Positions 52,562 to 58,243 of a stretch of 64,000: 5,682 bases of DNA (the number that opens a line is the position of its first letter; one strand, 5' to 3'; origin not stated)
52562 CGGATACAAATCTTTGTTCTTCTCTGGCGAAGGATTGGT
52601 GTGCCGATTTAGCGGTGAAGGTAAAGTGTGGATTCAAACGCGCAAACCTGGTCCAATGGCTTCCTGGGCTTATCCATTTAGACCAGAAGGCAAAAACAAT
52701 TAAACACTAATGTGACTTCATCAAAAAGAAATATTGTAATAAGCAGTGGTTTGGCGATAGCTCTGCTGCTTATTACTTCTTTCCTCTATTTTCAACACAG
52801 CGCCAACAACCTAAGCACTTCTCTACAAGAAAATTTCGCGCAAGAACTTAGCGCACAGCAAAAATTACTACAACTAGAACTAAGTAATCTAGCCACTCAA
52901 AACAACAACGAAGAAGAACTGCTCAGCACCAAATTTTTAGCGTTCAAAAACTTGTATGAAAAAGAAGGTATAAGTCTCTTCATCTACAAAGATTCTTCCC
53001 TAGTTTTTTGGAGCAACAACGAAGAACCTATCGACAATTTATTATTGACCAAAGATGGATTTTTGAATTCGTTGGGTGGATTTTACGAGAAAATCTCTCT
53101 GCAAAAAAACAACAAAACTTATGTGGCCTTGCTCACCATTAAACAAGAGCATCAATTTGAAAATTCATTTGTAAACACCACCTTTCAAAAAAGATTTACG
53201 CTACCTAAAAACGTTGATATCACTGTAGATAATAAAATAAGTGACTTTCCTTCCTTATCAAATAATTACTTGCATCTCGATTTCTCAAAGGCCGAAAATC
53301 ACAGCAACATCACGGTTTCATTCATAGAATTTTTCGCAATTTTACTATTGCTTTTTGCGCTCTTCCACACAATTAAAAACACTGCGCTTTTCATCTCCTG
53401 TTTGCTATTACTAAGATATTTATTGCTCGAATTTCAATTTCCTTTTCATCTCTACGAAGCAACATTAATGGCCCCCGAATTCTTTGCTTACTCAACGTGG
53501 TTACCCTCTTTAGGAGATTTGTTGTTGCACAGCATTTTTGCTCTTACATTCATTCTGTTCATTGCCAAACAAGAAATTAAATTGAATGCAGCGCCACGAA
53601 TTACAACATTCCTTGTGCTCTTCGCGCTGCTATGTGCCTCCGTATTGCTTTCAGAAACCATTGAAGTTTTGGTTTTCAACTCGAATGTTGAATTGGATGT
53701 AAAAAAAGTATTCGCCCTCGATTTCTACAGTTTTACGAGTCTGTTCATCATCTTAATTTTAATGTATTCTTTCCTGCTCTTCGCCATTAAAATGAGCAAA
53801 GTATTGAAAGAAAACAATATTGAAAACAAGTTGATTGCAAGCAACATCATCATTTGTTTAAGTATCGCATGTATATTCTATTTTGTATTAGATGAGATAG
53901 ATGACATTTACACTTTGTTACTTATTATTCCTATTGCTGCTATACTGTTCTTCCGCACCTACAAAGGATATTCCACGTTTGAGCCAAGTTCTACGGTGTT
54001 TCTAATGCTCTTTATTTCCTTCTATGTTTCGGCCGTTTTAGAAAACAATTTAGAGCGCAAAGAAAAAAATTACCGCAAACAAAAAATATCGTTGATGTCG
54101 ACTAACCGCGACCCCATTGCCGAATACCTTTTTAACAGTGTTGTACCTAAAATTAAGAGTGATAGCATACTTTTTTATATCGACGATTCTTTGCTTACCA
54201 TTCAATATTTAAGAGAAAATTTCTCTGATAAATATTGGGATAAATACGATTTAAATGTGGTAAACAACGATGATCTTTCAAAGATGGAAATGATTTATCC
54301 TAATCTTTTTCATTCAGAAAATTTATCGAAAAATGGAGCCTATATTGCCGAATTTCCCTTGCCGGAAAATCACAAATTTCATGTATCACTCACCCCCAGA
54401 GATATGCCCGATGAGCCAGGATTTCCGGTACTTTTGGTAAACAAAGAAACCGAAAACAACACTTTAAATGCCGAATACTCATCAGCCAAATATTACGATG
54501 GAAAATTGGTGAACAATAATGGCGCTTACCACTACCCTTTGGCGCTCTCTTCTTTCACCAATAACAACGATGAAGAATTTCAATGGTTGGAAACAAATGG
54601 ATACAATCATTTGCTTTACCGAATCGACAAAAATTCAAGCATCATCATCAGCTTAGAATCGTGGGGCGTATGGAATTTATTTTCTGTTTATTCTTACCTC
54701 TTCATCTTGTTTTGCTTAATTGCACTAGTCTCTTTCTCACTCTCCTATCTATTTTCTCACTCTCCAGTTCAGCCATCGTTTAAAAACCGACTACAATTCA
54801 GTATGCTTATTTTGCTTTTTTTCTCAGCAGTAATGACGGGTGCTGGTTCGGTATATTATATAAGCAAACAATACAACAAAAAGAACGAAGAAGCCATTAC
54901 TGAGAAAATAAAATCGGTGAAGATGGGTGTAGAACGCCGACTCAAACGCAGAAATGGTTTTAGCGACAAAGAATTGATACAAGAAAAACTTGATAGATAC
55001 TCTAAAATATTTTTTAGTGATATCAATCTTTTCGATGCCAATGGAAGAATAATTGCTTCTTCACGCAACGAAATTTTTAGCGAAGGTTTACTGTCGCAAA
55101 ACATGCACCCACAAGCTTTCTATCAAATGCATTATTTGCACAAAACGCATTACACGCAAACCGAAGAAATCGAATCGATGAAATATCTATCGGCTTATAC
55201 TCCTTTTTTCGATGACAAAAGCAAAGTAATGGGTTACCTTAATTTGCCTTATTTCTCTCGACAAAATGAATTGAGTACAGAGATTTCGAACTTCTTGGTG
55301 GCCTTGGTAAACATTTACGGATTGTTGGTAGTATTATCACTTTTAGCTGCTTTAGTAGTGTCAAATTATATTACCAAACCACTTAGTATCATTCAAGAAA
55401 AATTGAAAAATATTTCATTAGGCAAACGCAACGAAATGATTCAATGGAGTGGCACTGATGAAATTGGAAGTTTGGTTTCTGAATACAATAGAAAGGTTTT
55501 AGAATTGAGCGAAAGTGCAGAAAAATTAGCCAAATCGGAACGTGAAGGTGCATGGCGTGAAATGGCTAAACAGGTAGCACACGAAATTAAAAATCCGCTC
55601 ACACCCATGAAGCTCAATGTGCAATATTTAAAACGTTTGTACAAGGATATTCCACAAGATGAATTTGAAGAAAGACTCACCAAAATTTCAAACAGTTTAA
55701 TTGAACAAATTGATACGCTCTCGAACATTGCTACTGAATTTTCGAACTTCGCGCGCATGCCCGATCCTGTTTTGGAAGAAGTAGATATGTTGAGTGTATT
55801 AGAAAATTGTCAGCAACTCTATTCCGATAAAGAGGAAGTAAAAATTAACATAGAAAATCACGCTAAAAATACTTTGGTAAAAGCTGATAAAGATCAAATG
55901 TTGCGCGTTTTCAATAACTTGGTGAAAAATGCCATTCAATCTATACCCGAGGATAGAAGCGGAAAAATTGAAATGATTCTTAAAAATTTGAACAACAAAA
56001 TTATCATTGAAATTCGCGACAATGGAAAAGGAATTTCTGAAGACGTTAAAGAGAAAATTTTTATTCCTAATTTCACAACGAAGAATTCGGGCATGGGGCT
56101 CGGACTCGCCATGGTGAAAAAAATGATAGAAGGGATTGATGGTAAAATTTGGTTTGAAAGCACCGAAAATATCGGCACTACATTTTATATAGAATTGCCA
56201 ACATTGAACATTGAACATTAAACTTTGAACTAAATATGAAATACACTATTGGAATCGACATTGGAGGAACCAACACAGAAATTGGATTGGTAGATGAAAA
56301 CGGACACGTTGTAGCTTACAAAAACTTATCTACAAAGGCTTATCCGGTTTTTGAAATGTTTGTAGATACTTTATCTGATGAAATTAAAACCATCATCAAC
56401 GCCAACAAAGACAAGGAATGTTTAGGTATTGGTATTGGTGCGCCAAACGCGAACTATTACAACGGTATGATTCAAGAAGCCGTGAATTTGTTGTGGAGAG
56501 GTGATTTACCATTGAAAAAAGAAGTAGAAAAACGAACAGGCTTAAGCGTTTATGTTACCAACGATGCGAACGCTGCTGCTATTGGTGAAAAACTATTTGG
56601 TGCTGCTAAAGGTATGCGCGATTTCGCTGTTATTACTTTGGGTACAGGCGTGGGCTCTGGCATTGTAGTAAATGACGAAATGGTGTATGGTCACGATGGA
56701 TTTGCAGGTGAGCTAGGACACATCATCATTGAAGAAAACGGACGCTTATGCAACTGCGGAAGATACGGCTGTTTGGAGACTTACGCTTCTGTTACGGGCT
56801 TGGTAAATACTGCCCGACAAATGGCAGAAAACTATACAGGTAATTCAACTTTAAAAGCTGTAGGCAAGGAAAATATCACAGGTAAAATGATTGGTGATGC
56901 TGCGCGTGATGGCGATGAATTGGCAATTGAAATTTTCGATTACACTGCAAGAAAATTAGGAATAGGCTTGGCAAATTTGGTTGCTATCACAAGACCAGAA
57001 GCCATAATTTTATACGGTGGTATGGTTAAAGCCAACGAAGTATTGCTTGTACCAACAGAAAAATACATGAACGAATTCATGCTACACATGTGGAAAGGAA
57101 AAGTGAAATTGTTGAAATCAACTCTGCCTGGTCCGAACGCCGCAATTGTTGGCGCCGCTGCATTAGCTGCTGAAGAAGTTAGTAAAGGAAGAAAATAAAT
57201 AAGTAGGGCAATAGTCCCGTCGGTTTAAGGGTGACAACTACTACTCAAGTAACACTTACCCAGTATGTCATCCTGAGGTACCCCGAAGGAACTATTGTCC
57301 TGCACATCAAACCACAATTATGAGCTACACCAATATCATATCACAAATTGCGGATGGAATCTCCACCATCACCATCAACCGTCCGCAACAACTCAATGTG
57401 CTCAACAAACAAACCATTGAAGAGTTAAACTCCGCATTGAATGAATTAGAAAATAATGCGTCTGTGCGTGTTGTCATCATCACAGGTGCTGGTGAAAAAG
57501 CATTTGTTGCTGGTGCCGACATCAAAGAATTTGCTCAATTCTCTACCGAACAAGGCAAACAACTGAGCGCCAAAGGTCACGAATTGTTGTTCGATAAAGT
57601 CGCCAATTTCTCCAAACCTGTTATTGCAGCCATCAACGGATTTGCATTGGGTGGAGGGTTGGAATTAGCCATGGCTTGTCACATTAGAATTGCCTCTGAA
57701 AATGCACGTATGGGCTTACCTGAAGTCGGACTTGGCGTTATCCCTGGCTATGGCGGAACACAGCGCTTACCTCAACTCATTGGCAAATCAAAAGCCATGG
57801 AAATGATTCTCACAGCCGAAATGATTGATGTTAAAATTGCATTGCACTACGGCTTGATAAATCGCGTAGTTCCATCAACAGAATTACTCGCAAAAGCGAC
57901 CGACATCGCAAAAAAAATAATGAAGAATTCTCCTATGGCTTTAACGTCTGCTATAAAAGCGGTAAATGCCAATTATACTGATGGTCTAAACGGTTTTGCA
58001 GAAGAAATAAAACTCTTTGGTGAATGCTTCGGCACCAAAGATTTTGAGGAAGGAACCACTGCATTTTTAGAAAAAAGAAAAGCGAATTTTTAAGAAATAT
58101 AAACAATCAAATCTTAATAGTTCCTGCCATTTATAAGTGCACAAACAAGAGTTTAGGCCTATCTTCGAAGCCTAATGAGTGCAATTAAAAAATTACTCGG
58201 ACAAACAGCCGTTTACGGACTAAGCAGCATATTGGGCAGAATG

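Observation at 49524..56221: Conserved-looking cluster: M48 membrane protease, three tandem AIM24/TIGR00266 paralogs and a 1169-aa polytopic histidine kinase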

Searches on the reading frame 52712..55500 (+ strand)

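Call 30: search_protein_families(library=pfam, proteins=[window:52712-55500:+], max_evalue=1)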
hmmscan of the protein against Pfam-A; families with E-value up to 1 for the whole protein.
window:52712-55500:+ (929 aa): 4 families
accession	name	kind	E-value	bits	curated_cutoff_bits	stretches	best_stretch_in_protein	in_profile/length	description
PF17202.10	sCache_3_3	-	0.00093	19.9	28.8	1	759-843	9-91/107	Single cache domain 3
PF02743.24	dCache_1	-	0.036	14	45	1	751-805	46-102/240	Cache domain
PF05651.19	Diacid_rec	-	0.15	12.2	23.6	1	754-786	4-36/134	Putative sugar diacid recognition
PF00672.30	HAMP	-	0.21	12.4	25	1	883-927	2-46/53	HAMP domain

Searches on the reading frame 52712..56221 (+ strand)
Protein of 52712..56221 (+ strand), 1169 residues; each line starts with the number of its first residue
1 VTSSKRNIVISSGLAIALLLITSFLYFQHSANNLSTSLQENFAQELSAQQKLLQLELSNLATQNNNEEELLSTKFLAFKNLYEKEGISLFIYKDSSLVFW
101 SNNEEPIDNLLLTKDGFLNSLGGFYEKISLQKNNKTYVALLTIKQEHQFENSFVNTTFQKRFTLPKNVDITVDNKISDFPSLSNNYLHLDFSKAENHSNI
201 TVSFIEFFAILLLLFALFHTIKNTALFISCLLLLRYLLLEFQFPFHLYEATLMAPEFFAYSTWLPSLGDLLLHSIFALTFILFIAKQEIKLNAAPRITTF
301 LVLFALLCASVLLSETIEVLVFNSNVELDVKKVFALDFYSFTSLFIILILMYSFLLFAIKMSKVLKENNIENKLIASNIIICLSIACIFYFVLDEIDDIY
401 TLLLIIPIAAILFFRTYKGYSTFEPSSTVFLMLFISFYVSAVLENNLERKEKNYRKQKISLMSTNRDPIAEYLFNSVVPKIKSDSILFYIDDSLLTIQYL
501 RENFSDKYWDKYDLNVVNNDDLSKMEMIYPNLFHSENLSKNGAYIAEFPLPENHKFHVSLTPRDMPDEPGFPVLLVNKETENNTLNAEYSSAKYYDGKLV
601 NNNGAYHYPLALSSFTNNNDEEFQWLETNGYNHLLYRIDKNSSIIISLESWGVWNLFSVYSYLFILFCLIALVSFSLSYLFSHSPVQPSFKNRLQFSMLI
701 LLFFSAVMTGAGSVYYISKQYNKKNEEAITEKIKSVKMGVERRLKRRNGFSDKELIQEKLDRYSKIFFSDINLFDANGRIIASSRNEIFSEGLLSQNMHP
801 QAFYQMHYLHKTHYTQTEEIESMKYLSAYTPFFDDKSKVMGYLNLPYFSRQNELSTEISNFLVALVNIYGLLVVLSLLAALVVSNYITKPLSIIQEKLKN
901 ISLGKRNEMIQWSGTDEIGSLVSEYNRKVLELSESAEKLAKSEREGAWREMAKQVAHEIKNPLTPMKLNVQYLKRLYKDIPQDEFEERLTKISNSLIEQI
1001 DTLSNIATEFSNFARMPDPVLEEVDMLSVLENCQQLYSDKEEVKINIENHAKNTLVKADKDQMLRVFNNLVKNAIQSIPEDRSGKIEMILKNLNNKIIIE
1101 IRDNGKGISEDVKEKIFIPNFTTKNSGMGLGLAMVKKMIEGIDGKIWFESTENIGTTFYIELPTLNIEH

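Call 3: search_protein_families(library=pfam, proteins=[window:52712-56221:+], max_evalue=0.01)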
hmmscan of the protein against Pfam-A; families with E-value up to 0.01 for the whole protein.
window:52712-56221:+ (1169 aa): 4 families
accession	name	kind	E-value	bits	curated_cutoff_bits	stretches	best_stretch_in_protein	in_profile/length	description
PF02518.31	HATPase_c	-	1.1e-22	81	26.4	1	1059-1164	2-109/111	Histidine kinase-, DNA gyrase B-, and HSP90-like ATPase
PF00512.31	HisKA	-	1e-07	32.3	26.9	1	948-1016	2-63/66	His Kinase A (phospho-acceptor) domain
PF14501.12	HATPase_c_5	-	4.8e-05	23.7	22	1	1063-1153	6-93/102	GHKL domain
PF17202.10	sCache_3_3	-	0.0012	19.6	28.8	1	759-843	9-91/107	Single cache domain 3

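Call 4: search_protein_families(library=ncbifam, proteins=[window:52712-56221:+], max_evalue=0.01)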
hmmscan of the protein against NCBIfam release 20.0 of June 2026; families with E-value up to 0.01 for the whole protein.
window:52712-56221:+ (1169 aa): 77 families (the best 25 are shown)
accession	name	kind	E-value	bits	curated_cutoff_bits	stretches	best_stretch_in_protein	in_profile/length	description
NF047496.1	HK_LIC11548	equivalog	5.5e-54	183.9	750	1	828-1163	238-588/589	LIC_11548 family sensor histidine kinase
NF008468.0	PRK11360.1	equivalog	1.3e-47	162.5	646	1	927-1165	375-609/616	two-component system sensor histidine kinase AtoS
NF033092.0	HK_WalK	equivalog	1.7e-41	142.5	725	2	946-1163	370-593/594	cell wall metabolism sensor histidine kinase WalK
NF007688.0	PRK10364.1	equivalog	3.5e-39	134.8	479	1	751-1164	76-451/460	two-component system sensor histidine kinase ZraS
NF053867.1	SprKinKinDBac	equivalog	3.8e-29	101.5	775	1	951-1164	289-497/500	sporulation kinase KinD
TIGR02916.1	PEP_his_kin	equivalog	1.8e-26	92.9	300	1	929-1163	456-679/679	XrtA/PEP-CTERM system histidine kinase PrsK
NF006800.0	PRK09303.1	equivalog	2.1e-26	92.7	342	1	927-1165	132-378/383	histidine kinase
NF047497.1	HK_LIC_12097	equivalog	8.1e-26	90.6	500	1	951-1164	153-366/367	LIC_12097 family sensor histidine kinase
NF041777.1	sens_FixL_Rhizob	equivalog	2.5e-24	85.8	850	1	923-1164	237-481/485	sensor protein FixL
NF052573.1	HisKinEspAMyxo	equivalog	3.2e-24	85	1400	1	938-1166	374-613/755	serine histidine kinase EspA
NF008025.0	PRK10755.1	equivalog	7e-24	84.2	314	1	850-1163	54-355/362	two-component system sensor histidine kinase PmrB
NF041210.1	his_kin_PieS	equivalog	9e-24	84.3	850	1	871-1165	170-471/474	two component system sensor histidine kinase PieS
NF046044.1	PnpS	equivalog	1.9e-23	83.1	400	1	955-1163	177-390/390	two-component system histidine kinase PnpS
NF008298.1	PRK11086.1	subfamily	7.5e-23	80.7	520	1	1038-1164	399-525/529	DcuS/MalK family sensor histidine kinase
NF052574.1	HisKinEspCMyxo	equivalog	1.1e-22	80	1200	1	921-1166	391-639/785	serine histidine kinase EspC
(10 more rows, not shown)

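Call 6: search_protein_families(library=padloc, proteins=[window:52712-56221:+], max_evalue=0.01)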
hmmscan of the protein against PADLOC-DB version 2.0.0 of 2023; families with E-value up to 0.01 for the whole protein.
window:52712-56221:+ (1169 aa): 0 families

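Call 41: find_homologous_proteins(query=window:52712-56218:+, max_evalue=1e-10)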
Query window:52712-56218:+ (1169 aa): 257 proteins with E <= 1e-10 among 8000 candidates; the best 120 are listed.
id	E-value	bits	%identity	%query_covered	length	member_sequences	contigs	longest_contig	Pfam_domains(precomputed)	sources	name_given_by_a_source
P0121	0.0e+0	2557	100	100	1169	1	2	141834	PF02518.32,PF00512.32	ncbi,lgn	ncbi:MAG: sensor histidine kinase [Flavobacteriales bacterium]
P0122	0.0e+0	2173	85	100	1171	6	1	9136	PF02518.32,PF00512.32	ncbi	-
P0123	0.0e+0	2066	81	100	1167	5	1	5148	PF02518.32,PF00512.32,PF14501.13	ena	-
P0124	0.0e+0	2030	80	99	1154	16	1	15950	PF02518.32,PF00512.32,PF14501.13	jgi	-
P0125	0.0e+0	2026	80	99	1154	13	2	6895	PF02518.32,PF00512.32,PF14501.13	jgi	jgi:two-component system nitrogen regulation sensor histidine kinase NtrY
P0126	0.0e+0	1889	74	100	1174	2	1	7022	PF02518.32,PF00512.32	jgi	jgi:two-component system nitrogen regulation sensor histidine kinase NtrY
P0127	0.0e+0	1866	73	100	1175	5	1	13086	PF02518.32,PF00512.32,PF14501.13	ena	-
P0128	0.0e+0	1862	73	99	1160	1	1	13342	PF02518.32,PF00512.32,PF14501.13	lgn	-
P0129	0.0e+0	1566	63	98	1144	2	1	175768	PF02518.32,PF00512.32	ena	-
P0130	0.0e+0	1295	53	99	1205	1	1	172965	PF02518.32,PF00512.32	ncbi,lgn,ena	-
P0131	0.0e+0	1210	50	99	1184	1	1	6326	PF02518.32,PF00512.32,PF14501.13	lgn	-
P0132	0.0e+0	1196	53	91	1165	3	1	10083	PF02518.32,PF00512.32,PF14501.13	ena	-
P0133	1.3e-211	724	38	98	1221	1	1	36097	PF02518.32,PF00512.32,PF14501.13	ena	-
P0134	7.0e-210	718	37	98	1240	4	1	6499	PF02518.32,PF00512.32,PF14501.13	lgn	-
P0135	1.9e-206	707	37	99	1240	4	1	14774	PF02518.32,PF00512.32,PF14501.13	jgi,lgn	jgi:signal transduction histidine kinase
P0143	1.5e-199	684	36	93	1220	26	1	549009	PF02518.32,PF00512.32,PF14501.13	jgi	jgi:two-component system, NtrC family, nitrogen regulation sensor histidine kinase NtrY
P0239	2.2e-126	442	30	96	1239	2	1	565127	PF02518.32,PF00512.32,PF14501.13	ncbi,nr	ncbi:sensor histidine kinase [Chitinophaga skermanii]|nr:HAMP domain-containing sensor histidine kin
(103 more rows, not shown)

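Call 42: find_encoding_contigs(protein=P0143, flank=8000, max_places=1)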
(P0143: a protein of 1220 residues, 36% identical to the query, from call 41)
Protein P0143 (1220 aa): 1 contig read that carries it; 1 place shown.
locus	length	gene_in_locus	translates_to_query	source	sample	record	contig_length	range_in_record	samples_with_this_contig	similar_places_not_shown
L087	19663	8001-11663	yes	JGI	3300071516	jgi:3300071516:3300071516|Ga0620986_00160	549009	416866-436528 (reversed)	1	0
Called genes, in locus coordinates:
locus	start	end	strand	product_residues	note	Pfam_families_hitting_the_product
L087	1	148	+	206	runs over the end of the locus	PF01648:ACPS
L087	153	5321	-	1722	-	PF26766:Choice_anch_L, PF08940:DUF1918 (faint), PF13573:SprB (weak), PF06832:BiPBP_C (faint), PF18911:PKD_4 (weak), PF00801:PKD, PF18911:PKD_4, PF13585:CHU_C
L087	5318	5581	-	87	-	-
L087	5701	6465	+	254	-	PF01884:PcrB, PF00977:His_biosynth, PF01207:Dus (weak)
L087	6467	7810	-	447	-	PF07610:DUF1573 (weak), PF15780:ASH (faint), PF22544:HYDIN_VesB_CFA65-like_Ig, PF13620:CarboxypepD_reg (weak), PF00092:VWA, PF13519:VWA_2, PF13768:VWA_3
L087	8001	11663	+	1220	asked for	PF00512:HisKA (weak), PF02518:HATPase_c, PF14501:HATPase_c_5 (weak)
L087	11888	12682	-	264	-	PF12147:Methyltransf_20 (weak), PF13489:Methyltransf_23, PF02353:CMAS (weak), PF07021:MetW (weak), PF08241:Methyltransf_11, PF08242:Methyltransf_12, PF13649:Methyltransf_25, PF13847:Methyltransf_31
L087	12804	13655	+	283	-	PF01145:Band_7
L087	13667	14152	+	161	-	-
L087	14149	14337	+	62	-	PF03869:Arc (weak)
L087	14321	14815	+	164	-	-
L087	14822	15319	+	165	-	-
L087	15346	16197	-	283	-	PF14054:DUF4249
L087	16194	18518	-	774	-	PF13620:CarboxypepD_reg, PF13715:CarbopepD_reg_2, PF07715:Plug, PF25183:OMP_b-brl_4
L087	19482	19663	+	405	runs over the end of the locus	PF02670:DXP_reductoisom, PF08436:DXP_redisom_C, PF13288:DXPR_C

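Call 43: find_encoding_contigs(protein=P0239, flank=8000, max_places=1)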
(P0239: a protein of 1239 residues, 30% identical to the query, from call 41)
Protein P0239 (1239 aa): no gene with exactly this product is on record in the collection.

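Call 44: find_encoding_contigs(protein=P0130, flank=8000, max_places=1)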
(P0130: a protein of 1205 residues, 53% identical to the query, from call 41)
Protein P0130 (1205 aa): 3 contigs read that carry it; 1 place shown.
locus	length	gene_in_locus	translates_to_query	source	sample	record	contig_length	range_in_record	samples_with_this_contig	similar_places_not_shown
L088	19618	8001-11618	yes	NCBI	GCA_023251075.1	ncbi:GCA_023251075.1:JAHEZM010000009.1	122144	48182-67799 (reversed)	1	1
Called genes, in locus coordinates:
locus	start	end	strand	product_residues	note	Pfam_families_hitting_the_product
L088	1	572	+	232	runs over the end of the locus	PF21948:LplA-B_cat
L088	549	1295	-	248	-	-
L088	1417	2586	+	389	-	PF00144:Beta-lactamase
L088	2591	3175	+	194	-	-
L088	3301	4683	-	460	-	PF03901:Glyco_transf_22, PF13231:PMT_2 (weak)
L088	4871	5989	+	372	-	PF01435:Peptidase_M48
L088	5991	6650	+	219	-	PF01987:AIM24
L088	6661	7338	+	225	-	PF01987:AIM24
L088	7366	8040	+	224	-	PF01987:AIM24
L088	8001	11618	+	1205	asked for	PF00512:HisKA (weak), PF02518:HATPase_c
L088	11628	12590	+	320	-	PF00480:ROK, PF02685:Glucokinase (faint)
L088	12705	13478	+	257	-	PF00378:ECH_1, PF16113:ECH_2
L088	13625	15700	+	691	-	PF08329:ChitinaseA_N (faint), PF18962:Por_Secre_tail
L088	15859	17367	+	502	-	PF01943:Polysacc_synt, PF13440:Polysacc_synt_3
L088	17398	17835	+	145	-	PF00692:dUTPase, PF22769:DCD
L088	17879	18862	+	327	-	PF00483:NTP_transferase, PF25084:LbH_EIF2B (weak)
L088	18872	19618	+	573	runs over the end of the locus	PF25064:ARM_TT21_5th (faint), PF13429:TPR_15 (faint), PF24575:TPR_Slam (faint), PF25058:ARM_TT21 (faint), PF00515:TPR_1 (faint), PF07719:TPR_2 (faint), PF12895:ANAPC3 (weak), PF14559:TPR_19 (weak), +13 more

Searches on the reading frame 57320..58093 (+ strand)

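Call 3: search_protein_families(library=pfam, proteins=[window:57320-58093:+], max_evalue=0.01)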
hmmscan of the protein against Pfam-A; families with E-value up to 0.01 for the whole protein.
window:57320-58093:+ (257 aa): 3 families
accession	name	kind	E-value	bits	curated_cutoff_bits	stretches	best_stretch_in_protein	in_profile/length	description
PF00378.25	ECH_1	-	4.8e-72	242.7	27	1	11-257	3-248/251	Enoyl-CoA hydratase/isomerase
PF16113.10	ECH_2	-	1e-45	157.2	27.2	1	15-189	2-177/335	Enoyl-CoA hydratase/isomerase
PF04536.20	TPM_phosphatase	-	0.0043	17.5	22.1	0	26-73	6-49/125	TPM domain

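Call 4: search_protein_families(library=ncbifam, proteins=[window:57320-58093:+], max_evalue=0.01)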
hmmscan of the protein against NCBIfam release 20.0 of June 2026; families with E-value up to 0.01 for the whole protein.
window:57320-58093:+ (257 aa): 73 families (the best 25 are shown)
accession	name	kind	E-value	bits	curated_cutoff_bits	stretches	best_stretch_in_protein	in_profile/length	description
NF004475.0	PRK05809.1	subfamily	1.7e-90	303.1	394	1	1-257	1-257/260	short-chain-enoyl-CoA hydratase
NF005803.0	PRK07658.1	equivalog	6.9e-83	278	313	1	8-257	6-254/257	enoyl-CoA hydratase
NF005802.0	PRK07657.1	equivalog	5.1e-75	252.3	363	1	8-256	8-256/260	enoyl-CoA hydratase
NF004517.0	PRK05862.1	equivalog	7.2e-74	248.5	396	1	1-257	1-254/257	enoyl-CoA hydratase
NF004634.0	PRK05980.1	equivalog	7.4e-70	235.3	375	1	5-256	4-259/263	crotonase/enoyl-CoA hydratase family protein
NF006007.0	PRK08138.1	subfamily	7.3e-68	228.7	355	1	6-257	10-258/261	enoyl-CoA hydratase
NF007239.0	PRK09674.1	equivalog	1.2e-67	228.1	371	1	3-257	3-254/257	2,3-dehydroadipyl-CoA hydratase PaaF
NF051848.1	EnCoAHydtEchA19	equivalog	1.8e-66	224.4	400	1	13-257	9-255/258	enoyl-CoA hydratase EchA19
NF006566.0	PRK09076.1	subfamily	1.2e-62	211.9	286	1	5-256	6-256/260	enoyl-CoA hydratase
NF004781.0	PRK06127.1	subfamily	4.2e-61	207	291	1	5-257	12-266/269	enoyl-CoA hydratase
NF004840.0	PRK06190.1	equivalog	5.2e-59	200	253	1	6-217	6-214/260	enoyl-CoA hydratase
NF006100.0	PRK08252.1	subfamily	5.6e-59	199.8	282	1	5-256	4-250/254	crotonase/enoyl-CoA hydratase family protein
NF004795.0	PRK06143.1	subfamily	2.5e-58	197.6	283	1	9-254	14-258/260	enoyl-CoA hydratase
NF004796.0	PRK06144.1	subfamily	8.1e-58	195.9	272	1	4-257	8-259/262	enoyl-CoA hydratase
NF042430.2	EnCoAhydt_DpgD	equivalog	5e-57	193.3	400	1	12-256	5-254/258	enoyl-CoA-hydratase DpgD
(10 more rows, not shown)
